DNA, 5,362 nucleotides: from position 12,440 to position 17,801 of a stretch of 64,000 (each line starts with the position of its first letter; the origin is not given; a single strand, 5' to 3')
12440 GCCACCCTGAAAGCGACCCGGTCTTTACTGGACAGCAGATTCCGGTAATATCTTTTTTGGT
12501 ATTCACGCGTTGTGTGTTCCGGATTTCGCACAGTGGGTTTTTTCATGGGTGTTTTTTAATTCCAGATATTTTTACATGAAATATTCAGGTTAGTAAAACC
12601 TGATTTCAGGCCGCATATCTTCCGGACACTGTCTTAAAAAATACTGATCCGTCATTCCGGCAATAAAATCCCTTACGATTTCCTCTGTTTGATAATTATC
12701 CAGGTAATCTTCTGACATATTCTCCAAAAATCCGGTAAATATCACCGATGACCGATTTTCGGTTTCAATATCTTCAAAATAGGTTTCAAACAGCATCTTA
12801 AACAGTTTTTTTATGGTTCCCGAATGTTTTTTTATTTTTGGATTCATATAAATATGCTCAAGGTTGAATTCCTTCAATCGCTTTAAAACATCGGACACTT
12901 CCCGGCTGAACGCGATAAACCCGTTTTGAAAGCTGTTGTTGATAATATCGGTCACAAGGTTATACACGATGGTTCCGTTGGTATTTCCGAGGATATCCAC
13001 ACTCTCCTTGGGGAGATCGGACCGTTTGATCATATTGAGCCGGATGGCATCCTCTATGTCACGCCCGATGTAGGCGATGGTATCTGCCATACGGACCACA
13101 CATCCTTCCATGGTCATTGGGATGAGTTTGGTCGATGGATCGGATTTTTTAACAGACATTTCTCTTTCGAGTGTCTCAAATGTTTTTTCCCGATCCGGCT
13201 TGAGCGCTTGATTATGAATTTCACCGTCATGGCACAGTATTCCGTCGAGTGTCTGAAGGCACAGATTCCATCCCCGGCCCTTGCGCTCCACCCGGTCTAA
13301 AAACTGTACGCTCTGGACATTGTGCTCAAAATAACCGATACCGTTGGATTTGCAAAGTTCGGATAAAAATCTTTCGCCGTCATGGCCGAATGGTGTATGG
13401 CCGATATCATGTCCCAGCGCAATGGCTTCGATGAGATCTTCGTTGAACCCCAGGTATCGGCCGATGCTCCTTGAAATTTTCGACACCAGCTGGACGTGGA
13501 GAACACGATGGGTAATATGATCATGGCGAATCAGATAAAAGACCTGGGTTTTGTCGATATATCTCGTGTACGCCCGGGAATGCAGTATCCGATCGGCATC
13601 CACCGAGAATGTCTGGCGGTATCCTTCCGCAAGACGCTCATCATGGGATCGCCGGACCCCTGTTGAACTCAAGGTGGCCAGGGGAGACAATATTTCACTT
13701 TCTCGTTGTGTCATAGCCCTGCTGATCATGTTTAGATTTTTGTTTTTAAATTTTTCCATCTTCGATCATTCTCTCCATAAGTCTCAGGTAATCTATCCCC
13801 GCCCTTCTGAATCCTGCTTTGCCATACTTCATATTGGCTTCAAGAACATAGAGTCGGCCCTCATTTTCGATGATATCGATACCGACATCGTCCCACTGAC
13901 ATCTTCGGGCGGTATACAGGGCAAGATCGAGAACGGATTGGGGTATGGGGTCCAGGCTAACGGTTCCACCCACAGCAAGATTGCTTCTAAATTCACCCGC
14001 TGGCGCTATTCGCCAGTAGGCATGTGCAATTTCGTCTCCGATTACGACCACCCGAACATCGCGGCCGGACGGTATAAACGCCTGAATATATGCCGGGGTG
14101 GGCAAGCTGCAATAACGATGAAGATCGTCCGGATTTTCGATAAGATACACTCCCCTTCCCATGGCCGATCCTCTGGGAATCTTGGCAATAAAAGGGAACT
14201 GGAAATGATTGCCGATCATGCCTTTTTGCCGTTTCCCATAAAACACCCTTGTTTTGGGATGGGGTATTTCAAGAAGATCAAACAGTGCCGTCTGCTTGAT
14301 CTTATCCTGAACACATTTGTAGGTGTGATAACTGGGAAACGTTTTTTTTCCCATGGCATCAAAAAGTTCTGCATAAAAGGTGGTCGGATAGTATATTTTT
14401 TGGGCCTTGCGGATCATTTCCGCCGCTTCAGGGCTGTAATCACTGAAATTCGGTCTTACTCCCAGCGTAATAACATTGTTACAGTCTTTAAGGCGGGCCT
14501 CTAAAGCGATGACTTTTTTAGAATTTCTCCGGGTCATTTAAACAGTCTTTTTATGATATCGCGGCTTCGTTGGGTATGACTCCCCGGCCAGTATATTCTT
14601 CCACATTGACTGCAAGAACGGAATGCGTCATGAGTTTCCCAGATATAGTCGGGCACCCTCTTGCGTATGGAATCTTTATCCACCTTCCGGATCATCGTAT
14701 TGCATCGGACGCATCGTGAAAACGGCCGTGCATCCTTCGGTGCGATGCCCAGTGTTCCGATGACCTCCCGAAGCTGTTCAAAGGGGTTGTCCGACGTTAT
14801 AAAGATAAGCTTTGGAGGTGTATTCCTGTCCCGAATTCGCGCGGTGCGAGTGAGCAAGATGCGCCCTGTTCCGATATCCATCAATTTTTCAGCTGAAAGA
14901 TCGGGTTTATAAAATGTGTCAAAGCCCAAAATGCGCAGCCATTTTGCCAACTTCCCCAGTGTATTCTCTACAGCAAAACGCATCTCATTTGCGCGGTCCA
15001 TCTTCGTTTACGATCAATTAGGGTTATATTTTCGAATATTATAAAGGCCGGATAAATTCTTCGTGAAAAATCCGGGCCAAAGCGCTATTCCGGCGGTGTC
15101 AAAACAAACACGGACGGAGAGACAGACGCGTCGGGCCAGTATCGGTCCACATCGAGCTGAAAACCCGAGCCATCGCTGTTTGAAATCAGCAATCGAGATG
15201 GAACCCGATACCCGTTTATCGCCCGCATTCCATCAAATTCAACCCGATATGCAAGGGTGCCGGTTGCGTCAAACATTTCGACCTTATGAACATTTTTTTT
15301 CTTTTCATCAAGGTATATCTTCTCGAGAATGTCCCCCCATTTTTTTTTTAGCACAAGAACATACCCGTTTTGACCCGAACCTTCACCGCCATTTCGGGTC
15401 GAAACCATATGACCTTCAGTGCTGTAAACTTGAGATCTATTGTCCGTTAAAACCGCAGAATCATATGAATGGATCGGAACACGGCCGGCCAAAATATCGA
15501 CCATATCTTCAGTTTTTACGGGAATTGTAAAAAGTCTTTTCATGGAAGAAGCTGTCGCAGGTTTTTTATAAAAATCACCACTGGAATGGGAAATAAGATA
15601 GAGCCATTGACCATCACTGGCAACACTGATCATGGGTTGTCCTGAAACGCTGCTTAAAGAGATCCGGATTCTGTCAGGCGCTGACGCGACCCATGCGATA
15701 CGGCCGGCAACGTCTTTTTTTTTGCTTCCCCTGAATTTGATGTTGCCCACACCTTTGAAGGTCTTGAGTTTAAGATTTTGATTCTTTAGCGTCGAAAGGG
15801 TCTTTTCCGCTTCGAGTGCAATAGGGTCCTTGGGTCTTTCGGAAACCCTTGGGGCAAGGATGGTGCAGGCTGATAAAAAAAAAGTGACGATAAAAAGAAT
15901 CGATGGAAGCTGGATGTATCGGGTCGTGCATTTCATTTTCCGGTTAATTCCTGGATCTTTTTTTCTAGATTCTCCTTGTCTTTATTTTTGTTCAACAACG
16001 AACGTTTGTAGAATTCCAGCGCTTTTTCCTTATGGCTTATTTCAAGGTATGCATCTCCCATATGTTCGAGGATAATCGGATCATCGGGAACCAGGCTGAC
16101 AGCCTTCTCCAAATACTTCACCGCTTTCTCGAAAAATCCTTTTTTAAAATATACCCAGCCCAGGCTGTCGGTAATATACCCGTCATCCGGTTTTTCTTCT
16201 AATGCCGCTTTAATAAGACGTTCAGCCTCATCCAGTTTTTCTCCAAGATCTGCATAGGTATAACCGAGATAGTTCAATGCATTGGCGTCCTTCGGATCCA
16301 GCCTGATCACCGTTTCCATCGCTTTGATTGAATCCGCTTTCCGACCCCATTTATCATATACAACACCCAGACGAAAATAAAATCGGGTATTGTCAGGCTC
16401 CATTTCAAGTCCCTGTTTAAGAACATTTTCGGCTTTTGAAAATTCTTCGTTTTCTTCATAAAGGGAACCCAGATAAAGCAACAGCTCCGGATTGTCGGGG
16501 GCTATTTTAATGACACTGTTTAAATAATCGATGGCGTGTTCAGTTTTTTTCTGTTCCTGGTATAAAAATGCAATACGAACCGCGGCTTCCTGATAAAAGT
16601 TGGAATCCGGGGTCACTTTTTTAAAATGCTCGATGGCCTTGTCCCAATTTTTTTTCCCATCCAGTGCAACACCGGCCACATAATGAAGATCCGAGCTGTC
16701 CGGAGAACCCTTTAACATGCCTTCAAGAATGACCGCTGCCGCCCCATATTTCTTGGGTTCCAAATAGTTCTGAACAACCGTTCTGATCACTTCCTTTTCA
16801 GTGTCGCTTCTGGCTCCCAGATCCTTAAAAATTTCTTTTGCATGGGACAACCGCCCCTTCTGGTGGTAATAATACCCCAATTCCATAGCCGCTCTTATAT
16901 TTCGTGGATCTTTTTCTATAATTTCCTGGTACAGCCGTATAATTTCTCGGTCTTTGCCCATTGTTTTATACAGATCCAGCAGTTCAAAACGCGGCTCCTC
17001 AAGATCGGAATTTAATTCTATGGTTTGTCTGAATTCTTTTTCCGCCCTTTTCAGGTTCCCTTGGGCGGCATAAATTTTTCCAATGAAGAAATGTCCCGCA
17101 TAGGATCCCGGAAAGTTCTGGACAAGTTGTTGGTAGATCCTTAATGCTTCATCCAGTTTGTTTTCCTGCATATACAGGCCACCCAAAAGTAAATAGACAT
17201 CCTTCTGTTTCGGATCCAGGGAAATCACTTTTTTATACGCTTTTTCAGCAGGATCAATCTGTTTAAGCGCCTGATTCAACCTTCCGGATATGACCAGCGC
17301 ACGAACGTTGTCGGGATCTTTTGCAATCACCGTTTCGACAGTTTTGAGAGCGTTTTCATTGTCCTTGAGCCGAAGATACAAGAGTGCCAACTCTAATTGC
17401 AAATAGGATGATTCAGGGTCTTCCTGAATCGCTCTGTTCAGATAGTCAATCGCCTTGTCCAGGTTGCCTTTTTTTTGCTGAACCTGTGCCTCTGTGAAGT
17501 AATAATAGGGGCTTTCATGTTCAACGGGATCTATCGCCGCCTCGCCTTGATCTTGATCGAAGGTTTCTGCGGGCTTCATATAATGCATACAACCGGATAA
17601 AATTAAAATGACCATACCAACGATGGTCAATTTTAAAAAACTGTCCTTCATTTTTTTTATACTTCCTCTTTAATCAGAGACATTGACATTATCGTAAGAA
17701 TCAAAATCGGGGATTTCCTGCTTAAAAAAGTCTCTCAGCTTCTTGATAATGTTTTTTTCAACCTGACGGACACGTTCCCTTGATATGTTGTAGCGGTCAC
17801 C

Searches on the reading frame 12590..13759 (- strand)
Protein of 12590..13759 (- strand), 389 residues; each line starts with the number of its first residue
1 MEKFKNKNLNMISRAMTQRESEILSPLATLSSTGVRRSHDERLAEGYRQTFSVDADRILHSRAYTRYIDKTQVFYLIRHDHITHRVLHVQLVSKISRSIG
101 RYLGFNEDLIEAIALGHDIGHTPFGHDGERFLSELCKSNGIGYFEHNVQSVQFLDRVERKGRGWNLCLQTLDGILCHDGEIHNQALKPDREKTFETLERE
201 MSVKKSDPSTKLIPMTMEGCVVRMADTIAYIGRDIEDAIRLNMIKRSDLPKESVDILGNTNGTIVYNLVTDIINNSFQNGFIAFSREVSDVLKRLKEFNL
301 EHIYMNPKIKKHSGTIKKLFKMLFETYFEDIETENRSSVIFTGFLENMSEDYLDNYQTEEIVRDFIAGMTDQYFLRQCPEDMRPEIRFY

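Call 55: search_protein_families(library=pfam, proteins=[window:12590-13759:-], max_evalue=1e-8)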
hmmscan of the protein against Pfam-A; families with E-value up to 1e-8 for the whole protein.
window:12590-13759:- (389 aa): 1 family
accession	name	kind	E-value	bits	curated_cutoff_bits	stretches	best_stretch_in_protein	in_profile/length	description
PF13286.11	HD_assoc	-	2.4e-11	44.4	22.2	1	282-377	1-88/91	Phosphohydrolase-associated domain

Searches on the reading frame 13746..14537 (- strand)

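Call 55: search_protein_families(library=pfam, proteins=[window:13746-14537:-], max_evalue=1e-8)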
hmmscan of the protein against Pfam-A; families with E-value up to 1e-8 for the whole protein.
window:13746-14537:- (263 aa): 1 family
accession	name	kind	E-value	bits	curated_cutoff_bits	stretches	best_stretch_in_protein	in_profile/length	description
PF08443.16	RimK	-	1.7e-23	83.7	21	1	77-250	2-180/188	RimK-like ATP-grasp domain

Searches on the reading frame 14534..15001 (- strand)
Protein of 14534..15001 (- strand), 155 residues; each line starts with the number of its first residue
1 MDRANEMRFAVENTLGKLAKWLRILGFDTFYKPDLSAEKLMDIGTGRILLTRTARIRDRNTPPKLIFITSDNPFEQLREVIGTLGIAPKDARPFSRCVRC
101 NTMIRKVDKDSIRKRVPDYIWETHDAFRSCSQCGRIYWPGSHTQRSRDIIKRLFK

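Call 56: search_protein_families(library=pfam, proteins=[window:14534-15001:-], max_evalue=1e-8)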
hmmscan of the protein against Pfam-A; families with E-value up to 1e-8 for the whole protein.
window:14534-15001:- (155 aa): 1 family
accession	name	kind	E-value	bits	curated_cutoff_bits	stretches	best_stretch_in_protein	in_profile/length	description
PF01927.22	Mut7-C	-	8.8e-41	139.9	23.3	1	7-149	1-145/146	Mut7-C RNAse domain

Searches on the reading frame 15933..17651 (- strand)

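Call 56: search_protein_families(library=pfam, proteins=[window:15933-17651:-], max_evalue=1e-8)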
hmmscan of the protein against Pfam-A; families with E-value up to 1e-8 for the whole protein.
window:15933-17651:- (572 aa): 29 families (the best 25 are shown)
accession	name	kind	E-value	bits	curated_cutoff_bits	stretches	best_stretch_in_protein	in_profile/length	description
PF07719.23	TPR_2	-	5.7e-60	195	27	0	48-80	1-33/34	Tetratricopeptide repeat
PF14559.12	TPR_19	-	4.2e-58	194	25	1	61-118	4-63/68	Tetratricopeptide repeat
PF13181.12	TPR_8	-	5.9e-52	169.9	25.7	0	423-455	2-34/34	Tetratricopeptide repeat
PF13432.12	TPR_16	-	1.5e-49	166.4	32.7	0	53-115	2-64/65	Tetratricopeptide repeat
PF00515.34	TPR_1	-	4e-48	159.8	27.8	0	50-80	3-33/34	Tetratricopeptide repeat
PF13428.12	TPR_14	-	5e-47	153.9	23.5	0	388-429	1-42/44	Tetratricopeptide repeat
PF13431.12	TPR_17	-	1.6e-42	140.7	24.4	0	445-477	2-33/34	Tetratricopeptide repeat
PF13414.12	TPR_11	-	5.9e-40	135.1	26.8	0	500-537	3-40/42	TPR repeat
PF13424.12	TPR_12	-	1.5e-33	115.2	30.1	0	497-552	9-72/77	Tetratricopeptide repeat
PF13174.12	TPR_6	-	1.6e-33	113.4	26.3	0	151-183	1-33/33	Tetratricopeptide repeat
PF23914.1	TPR_CcmH_CycH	-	1.6e-29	103.3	42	0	402-524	30-154/158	Cytochrome c-type biogenesis protein H TPR domain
PF13371.12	TPR_9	-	5.9e-29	100.3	35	0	362-421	3-62/73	Tetratricopeptide repeat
PF13176.12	TPR_7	-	3e-25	86.6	27.9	0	154-176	3-25/36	Tetratricopeptide repeat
PF12895.13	ANAPC3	-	5.1e-21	75.2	27.2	0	61-141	2-81/82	Anaphase-promoting complex, cyclosome, subunit 3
PF24575.1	TPR_Slam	-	1.4e-20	74.1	35.2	0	50-102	49-101/104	Surface lipoprotein assembly modifier, N-terminal TPR repeats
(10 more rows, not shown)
